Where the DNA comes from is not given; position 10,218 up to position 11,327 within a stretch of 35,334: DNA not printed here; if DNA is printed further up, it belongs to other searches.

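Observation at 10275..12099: Demonstrably mobile IS-like element whose only genes are two paralogous multi-HTH proteins with no recognisable transposase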

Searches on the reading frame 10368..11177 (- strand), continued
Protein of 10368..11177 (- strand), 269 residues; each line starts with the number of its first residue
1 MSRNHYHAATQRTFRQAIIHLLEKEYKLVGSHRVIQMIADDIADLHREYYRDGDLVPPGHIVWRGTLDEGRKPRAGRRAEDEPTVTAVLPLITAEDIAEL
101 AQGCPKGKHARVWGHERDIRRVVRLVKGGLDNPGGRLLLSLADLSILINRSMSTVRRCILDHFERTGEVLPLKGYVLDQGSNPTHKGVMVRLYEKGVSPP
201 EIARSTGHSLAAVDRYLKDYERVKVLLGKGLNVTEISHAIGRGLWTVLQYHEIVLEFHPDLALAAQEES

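Call 75: find_encoding_contigs(protein=P0341, flank=3000, max_places=6)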
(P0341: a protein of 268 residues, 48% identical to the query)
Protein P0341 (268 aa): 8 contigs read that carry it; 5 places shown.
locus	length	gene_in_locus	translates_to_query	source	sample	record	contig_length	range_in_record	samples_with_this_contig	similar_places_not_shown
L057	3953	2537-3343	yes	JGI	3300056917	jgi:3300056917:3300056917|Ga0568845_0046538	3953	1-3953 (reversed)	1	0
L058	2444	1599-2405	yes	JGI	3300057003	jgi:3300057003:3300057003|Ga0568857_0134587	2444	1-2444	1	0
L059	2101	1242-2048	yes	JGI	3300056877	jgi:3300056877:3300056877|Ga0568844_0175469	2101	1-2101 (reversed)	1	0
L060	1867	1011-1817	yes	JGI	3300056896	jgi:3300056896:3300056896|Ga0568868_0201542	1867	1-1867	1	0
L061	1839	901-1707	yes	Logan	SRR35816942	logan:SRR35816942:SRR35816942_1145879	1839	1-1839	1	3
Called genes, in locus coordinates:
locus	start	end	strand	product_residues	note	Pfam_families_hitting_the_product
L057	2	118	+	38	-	?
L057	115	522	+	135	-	-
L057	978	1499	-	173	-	-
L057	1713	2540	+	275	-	PF07900:DUF1670, PF08220:HTH_DeoR (weak), PF08279:HTH_11 (weak)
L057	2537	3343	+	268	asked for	PF07900:DUF1670, PF13384:HTH_23 (faint), PF13551:HTH_29 (faint)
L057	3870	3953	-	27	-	?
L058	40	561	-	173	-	-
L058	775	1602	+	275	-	PF07900:DUF1670, PF08220:HTH_DeoR (weak), PF08279:HTH_11 (weak)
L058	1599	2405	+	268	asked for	PF07900:DUF1670, PF13384:HTH_23 (faint), PF13551:HTH_29 (faint)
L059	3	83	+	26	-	?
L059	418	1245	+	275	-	PF07900:DUF1670, PF08220:HTH_DeoR (weak), PF08279:HTH_11 (weak)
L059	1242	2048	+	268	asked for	PF07900:DUF1670, PF13384:HTH_23 (faint), PF13551:HTH_29 (faint)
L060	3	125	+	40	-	?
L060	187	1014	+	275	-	PF07900:DUF1670, PF08220:HTH_DeoR (weak), PF08279:HTH_11 (weak)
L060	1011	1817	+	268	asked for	PF07900:DUF1670, PF13384:HTH_23 (faint), PF13551:HTH_29 (faint)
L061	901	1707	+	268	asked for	PF07900:DUF1670, PF13384:HTH_23 (faint), PF13551:HTH_29 (faint)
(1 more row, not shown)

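Call 76: find_encoding_contigs(protein=P0333, flank=3000, max_places=6)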
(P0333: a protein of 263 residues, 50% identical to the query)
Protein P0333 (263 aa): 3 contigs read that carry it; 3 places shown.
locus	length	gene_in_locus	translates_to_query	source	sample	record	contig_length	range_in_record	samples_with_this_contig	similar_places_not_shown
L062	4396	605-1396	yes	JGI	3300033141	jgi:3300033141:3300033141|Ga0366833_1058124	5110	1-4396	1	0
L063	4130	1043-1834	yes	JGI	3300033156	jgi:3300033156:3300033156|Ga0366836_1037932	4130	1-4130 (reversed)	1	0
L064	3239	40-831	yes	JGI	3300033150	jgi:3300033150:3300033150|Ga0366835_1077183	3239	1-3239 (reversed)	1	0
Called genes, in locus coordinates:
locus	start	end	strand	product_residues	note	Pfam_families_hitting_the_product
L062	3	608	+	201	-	?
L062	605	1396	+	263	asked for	PF07900:DUF1670, PF13384:HTH_23 (faint)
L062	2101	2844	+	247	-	-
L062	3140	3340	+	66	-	PF01381:HTH_3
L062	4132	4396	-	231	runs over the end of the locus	PF00392:GntR, PF07729:FCD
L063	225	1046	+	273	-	PF07900:DUF1670, PF13384:HTH_23 (faint), PF08220:HTH_DeoR (weak), PF08279:HTH_11 (weak)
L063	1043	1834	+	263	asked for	PF07900:DUF1670, PF13384:HTH_23 (faint)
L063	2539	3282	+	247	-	-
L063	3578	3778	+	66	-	PF01381:HTH_3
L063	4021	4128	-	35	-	?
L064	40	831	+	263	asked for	PF07900:DUF1670, PF13384:HTH_23 (faint)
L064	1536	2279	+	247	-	-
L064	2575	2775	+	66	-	PF01381:HTH_3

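Call 77: find_encoding_contigs(protein=P0336, flank=4000, max_places=4)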
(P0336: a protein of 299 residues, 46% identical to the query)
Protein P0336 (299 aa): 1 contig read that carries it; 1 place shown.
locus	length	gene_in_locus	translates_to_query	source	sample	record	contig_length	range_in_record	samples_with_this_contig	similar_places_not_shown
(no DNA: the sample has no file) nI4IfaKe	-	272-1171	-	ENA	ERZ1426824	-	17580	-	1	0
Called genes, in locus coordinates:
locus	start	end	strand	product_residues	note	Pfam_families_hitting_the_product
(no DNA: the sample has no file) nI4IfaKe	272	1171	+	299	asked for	PF07900:DUF1670, PF13551:HTH_29 (faint)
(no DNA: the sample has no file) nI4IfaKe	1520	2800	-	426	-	PF13384:HTH_23 (weak), PF00665:rve (faint)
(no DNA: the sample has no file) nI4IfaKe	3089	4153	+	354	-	PF24575:TPR_Slam (faint), PF00515:TPR_1 (faint), PF12895:ANAPC3 (faint), PF13432:TPR_16 (weak), PF14559:TPR_19, PF25062:ARM_TT21_N (weak), PF07719:TPR_2 (weak), PF13181:TPR_8 (weak), +8 more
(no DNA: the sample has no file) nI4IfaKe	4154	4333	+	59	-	-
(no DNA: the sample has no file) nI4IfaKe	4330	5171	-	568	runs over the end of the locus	PF00128:Alpha-amylase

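Call 85: search_dna_similar(query=window:10368-11177:-, collection=plasmids, mode=protein, max_evalue=0.00001, max_rows=25)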
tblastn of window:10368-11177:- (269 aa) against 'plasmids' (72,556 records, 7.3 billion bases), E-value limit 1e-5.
No match.
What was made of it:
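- Tried and rejected: Plasmid records gave no hit (call 85).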
